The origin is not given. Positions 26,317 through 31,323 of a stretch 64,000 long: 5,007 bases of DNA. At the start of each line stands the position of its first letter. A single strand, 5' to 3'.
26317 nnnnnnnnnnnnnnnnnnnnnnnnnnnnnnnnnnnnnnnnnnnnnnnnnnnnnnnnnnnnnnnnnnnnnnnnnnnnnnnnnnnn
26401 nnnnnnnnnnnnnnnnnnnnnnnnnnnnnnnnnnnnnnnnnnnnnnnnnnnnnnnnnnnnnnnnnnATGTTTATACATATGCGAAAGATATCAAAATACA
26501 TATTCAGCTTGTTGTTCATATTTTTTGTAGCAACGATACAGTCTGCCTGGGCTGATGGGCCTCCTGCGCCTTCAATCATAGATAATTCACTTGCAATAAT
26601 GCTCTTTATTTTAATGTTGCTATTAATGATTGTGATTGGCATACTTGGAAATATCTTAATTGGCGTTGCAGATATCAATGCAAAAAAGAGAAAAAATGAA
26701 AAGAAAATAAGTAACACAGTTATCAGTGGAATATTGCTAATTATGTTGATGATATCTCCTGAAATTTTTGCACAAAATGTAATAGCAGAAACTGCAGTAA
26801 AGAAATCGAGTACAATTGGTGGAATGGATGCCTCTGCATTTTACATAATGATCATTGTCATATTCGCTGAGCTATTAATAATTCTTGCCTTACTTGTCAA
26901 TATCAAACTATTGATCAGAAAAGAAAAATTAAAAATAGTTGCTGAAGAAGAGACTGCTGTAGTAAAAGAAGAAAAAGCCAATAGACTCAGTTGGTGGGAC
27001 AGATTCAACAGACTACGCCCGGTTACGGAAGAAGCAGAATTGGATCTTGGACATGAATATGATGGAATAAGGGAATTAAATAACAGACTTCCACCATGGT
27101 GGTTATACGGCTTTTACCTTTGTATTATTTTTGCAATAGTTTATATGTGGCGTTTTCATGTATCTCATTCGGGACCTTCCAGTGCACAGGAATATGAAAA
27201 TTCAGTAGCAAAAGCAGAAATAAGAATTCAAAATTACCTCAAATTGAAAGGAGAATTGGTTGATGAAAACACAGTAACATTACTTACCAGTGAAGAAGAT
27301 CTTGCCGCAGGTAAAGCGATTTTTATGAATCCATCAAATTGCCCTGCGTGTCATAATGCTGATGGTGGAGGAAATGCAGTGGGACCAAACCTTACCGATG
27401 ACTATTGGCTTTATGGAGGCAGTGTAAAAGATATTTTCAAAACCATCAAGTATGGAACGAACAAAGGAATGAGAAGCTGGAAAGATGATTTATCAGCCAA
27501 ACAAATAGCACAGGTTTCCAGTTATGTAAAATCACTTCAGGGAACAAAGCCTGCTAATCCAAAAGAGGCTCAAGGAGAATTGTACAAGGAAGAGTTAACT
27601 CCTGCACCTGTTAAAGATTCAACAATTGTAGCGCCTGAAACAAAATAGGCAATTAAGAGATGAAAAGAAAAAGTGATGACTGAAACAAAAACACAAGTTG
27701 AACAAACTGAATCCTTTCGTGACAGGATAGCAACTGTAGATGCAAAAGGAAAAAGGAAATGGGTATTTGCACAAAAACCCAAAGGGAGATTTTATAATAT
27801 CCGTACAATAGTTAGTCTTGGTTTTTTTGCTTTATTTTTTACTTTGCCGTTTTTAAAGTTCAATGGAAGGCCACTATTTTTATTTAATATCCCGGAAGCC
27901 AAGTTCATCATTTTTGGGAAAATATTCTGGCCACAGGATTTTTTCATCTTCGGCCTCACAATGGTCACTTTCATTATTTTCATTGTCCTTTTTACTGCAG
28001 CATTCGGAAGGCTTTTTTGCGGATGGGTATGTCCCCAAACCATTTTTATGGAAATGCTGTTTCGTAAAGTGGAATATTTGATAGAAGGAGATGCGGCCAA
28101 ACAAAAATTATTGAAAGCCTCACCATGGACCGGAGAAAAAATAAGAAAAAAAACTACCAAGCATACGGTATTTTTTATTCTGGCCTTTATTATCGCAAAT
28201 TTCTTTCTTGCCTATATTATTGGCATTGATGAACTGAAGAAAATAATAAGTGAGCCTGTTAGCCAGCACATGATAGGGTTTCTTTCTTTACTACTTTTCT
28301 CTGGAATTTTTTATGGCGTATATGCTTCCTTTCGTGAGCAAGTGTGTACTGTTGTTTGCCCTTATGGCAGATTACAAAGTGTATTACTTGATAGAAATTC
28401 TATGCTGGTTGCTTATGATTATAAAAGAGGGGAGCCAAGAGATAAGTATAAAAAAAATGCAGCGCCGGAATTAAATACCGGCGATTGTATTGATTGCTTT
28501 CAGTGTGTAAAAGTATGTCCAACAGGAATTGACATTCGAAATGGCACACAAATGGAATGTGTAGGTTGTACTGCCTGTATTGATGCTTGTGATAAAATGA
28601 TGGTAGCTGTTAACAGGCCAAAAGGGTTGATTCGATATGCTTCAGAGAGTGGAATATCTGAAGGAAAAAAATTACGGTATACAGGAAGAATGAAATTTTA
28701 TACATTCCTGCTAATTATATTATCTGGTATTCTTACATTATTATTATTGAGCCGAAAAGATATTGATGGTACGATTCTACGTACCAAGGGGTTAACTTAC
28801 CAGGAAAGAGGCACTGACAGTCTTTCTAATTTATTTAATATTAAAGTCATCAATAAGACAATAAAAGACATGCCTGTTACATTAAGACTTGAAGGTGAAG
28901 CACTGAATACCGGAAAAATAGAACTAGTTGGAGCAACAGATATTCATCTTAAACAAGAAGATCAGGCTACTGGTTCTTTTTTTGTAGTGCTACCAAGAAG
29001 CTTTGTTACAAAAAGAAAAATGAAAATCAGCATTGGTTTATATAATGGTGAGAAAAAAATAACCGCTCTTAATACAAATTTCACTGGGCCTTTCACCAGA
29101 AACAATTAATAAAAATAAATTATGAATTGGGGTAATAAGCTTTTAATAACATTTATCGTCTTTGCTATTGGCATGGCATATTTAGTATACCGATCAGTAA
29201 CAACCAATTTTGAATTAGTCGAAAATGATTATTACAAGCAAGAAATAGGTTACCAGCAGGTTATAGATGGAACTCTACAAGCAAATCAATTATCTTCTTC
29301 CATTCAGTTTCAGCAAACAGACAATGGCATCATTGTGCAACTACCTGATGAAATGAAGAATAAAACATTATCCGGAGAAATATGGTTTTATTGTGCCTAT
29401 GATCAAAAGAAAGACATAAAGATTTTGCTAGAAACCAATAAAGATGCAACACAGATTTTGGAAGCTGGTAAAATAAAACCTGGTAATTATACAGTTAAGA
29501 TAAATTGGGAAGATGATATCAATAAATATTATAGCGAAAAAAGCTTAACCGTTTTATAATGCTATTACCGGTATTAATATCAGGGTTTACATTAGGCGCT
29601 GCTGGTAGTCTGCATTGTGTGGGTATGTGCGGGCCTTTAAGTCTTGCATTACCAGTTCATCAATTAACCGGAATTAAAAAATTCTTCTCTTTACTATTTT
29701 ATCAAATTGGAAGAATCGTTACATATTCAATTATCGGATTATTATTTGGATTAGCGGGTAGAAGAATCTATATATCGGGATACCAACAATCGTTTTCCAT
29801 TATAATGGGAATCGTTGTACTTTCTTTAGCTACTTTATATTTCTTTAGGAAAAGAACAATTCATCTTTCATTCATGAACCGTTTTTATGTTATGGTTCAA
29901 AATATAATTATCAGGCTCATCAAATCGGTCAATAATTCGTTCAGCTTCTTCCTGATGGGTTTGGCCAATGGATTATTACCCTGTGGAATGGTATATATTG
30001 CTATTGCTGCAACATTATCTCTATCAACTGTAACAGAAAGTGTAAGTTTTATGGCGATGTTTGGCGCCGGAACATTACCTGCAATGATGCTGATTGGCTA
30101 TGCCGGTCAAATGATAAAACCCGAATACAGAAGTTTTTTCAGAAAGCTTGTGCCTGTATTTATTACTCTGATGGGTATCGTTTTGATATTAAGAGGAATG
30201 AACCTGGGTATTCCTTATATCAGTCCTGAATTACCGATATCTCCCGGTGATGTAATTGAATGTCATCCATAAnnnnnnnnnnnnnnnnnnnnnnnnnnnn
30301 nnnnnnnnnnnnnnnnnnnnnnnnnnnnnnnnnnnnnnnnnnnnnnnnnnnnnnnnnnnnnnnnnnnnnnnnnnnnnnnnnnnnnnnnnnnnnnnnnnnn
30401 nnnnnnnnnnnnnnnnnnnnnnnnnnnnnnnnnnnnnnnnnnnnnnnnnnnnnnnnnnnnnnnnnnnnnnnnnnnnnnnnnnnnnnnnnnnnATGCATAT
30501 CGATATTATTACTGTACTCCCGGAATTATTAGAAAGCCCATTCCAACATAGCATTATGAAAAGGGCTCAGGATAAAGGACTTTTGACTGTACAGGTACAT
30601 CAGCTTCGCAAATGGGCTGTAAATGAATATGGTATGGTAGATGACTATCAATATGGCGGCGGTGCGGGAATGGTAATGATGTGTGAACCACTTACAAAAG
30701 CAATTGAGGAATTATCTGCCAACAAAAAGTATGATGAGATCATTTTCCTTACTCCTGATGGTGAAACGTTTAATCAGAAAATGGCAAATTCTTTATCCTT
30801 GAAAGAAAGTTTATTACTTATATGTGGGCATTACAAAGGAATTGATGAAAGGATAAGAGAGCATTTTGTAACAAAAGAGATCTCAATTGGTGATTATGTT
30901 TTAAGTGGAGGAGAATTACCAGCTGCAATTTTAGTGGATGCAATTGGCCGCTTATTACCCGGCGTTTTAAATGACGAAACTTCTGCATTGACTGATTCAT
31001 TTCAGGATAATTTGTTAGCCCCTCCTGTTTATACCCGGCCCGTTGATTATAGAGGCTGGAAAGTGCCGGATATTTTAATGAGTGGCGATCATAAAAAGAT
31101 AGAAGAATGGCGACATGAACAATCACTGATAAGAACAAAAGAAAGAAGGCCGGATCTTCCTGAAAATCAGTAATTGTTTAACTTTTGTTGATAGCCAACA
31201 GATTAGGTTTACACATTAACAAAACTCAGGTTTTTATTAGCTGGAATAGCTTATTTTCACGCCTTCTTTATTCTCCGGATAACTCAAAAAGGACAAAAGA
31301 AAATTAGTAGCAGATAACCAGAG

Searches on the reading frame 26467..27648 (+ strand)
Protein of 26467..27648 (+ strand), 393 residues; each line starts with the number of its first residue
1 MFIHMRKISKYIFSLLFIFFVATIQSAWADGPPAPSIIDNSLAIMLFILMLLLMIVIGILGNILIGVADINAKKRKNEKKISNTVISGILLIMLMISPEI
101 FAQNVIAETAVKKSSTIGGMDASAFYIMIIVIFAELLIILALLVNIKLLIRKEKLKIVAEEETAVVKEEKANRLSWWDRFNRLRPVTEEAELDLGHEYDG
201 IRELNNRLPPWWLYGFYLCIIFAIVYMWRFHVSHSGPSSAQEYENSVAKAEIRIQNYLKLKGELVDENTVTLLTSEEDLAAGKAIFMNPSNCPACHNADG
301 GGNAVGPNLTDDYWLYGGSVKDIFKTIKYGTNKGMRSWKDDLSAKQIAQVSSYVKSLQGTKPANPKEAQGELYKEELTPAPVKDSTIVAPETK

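Call 10: search_protein_families(library=pfam, proteins=[window:26467-27648:+], max_evalue=0.001)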
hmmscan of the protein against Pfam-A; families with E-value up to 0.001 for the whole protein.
window:26467-27648:+ (393 aa): 3 families
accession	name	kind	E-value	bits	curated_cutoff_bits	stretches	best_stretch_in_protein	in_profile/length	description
PF14715.11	FixP_N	-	2e-19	69.4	24.9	1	194-234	5-45/48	N-terminal domain of cytochrome oxidase-cbb3, FixP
PF13442.11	Cytochrome_CBB3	-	1e-10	42.2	27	1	278-354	2-68/68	Cytochrome C oxidase, cbb3-type, subunit III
PF00034.26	Cytochrom_C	-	4.4e-08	34.8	21.3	1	280-357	2-89/90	Cytochrome c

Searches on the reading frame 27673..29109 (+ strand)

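Call 10: search_protein_families(library=pfam, proteins=[window:27673-29109:+], max_evalue=0.001)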
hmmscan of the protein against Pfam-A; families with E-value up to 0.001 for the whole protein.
window:27673-29109:+ (478 aa): 10 families
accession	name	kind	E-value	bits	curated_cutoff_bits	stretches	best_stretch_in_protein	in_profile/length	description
PF13746.11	Fer4_18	-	1.8e-39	134.9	27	1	220-325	1-114/114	4Fe-4S dicluster domain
PF11614.14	FixG_C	-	9.6e-16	58.5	25.6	1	356-473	3-119/119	IG-like fold at C-terminal of FixG, putative oxidoreductase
PF12801.12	Fer4_5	-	1.7e-11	44.4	22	1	94-132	2-40/48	4Fe-4S binding domain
PF12838.12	Fer4_7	-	4.1e-09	37.2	27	1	224-286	7-52/52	4Fe-4S dicluster domain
PF13187.11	Fer4_9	-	1.5e-08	34.9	27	1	225-285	8-50/52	4Fe-4S dicluster domain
PF13534.11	Fer4_17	-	3.2e-07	31.2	22.2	1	224-287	7-61/61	4Fe-4S dicluster domain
PF13237.11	Fer4_10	-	3.3e-07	30.6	25.5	1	224-283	14-53/53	4Fe-4S dicluster domain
PF13484.11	Fer4_16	-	4.1e-06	27.9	30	0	224-284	7-65/66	4Fe-4S double cluster binding domain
PF13183.11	Fer4_8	-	1.8e-05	25.6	27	1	224-286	10-68/68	4Fe-4S dicluster domain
PF12837.12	Fer4_6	-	8.3e-05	22.8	25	1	270-285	7-22/24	4Fe-4S binding domain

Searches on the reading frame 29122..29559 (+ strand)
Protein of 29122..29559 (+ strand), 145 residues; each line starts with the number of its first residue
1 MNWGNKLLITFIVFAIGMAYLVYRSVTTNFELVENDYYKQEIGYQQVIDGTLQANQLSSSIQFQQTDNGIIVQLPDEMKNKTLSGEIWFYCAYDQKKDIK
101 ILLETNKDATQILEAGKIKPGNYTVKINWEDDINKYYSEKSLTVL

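Call 10: search_protein_families(library=pfam, proteins=[window:29122-29559:+], max_evalue=0.001)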
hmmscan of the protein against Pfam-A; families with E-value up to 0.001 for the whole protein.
window:29122-29559:+ (145 aa): 1 family
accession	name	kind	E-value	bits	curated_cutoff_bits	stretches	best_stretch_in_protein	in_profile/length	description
PF05751.16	FixH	-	1.3e-16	61.3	23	1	3-141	4-148/150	FixH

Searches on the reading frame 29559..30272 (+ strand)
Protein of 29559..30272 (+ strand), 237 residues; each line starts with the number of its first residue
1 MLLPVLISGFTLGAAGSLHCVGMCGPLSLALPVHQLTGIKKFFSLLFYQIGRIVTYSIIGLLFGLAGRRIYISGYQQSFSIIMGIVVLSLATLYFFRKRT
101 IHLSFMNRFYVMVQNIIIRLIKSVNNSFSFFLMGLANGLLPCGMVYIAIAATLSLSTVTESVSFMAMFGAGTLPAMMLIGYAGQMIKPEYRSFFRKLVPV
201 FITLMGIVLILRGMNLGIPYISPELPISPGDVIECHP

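Call 10: search_protein_families(library=pfam, proteins=[window:29559-30272:+], max_evalue=0.001)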
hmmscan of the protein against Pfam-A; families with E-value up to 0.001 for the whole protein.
window:29559-30272:+ (237 aa): 1 family
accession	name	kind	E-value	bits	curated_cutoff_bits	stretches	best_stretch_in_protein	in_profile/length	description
PF13386.12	DsbD_2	-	2e-43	149.1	24.9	1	9-208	2-199/199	Cytochrome C biogenesis protein transmembrane region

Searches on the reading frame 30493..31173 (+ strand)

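Call 12: search_protein_families(library=pfam, proteins=[window:30493-31173:+], max_evalue=0.001)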
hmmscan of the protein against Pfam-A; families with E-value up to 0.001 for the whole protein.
window:30493-31173:+ (226 aa): 1 family
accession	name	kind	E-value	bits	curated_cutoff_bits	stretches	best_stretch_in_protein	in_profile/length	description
PF01746.26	tRNA_m1G_MT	-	1.2e-59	201.8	27.3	1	22-220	1-195/195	tRNA (Guanine-1)-methyltransferase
